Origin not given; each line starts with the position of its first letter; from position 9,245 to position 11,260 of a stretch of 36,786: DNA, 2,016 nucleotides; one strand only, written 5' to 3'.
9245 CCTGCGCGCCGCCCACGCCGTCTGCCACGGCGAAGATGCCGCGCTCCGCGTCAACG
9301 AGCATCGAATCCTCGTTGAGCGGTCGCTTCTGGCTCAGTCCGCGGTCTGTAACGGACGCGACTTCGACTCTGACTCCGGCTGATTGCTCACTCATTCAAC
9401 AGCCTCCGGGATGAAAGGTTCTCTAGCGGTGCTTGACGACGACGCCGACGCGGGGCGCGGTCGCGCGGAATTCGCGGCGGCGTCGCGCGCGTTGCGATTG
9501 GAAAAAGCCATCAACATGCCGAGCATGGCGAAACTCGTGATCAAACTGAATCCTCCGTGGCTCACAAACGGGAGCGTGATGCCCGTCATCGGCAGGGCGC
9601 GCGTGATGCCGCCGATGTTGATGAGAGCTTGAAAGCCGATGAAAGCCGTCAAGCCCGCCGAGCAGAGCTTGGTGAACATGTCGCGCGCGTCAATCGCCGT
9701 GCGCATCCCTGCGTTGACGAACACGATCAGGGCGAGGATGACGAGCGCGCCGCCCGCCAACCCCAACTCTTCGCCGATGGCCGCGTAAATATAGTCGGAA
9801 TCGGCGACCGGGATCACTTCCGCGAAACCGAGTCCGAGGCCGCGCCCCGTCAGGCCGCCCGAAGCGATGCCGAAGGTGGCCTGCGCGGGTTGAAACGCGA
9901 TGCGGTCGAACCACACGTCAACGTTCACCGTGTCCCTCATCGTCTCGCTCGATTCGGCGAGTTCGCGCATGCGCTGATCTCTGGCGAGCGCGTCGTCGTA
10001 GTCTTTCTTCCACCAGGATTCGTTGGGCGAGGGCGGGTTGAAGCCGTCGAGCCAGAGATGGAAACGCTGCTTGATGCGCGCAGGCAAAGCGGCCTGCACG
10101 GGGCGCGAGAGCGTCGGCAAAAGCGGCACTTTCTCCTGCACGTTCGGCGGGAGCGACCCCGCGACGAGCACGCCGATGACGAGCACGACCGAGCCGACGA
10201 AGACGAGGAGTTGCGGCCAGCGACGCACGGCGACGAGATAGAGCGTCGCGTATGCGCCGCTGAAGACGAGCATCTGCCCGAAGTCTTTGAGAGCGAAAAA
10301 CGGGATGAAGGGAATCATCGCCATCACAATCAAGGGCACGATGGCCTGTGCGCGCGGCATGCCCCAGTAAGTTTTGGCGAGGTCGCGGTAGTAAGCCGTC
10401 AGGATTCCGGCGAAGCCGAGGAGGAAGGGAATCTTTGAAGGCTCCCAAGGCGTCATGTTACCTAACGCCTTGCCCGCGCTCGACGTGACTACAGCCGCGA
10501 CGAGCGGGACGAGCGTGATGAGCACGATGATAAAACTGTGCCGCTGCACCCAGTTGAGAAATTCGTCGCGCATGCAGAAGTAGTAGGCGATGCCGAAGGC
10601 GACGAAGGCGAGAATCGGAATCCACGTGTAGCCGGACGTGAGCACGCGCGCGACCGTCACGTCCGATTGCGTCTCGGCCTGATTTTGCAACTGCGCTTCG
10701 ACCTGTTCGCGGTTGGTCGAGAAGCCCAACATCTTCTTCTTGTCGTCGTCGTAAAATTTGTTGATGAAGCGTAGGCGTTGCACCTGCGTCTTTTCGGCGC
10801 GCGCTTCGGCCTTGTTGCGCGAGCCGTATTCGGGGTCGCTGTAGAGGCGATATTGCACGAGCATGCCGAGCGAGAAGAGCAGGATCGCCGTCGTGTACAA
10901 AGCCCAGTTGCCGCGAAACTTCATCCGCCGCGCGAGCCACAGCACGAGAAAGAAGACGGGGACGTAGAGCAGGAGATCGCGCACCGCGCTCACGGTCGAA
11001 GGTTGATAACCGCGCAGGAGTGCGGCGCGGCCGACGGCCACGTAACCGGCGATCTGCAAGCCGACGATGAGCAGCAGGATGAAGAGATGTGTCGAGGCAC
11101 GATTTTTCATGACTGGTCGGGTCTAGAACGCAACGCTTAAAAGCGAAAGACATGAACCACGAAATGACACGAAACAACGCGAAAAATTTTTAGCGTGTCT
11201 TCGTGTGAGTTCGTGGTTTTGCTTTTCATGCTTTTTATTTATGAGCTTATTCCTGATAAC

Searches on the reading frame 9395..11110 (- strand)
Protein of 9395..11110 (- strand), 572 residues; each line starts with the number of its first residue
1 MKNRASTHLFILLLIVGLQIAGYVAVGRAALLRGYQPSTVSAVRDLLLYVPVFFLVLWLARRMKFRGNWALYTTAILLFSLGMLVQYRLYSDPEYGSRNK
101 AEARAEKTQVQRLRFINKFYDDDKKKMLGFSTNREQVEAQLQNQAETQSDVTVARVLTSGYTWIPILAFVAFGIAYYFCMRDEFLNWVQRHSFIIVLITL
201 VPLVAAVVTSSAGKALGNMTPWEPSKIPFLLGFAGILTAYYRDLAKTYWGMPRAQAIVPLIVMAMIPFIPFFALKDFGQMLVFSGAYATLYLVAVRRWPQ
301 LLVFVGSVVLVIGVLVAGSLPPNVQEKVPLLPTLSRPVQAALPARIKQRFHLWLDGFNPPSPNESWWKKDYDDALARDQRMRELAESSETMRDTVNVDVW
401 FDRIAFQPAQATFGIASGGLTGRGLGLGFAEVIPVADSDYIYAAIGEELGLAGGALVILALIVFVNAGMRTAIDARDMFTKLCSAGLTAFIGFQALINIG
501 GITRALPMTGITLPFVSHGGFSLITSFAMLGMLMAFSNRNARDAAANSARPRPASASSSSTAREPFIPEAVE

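Call 69: search_protein_families(library=pfam, proteins=[window:9395-11110:-], max_evalue=0.00001)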
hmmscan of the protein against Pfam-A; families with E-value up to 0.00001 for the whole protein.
window:9395-11110:- (572 aa): 1 family
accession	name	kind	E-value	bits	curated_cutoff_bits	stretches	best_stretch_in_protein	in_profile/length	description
PF01098.24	FTSW_RODA_SPOVE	-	7e-40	137.5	26.4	1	405-539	217-353/356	Cell cycle protein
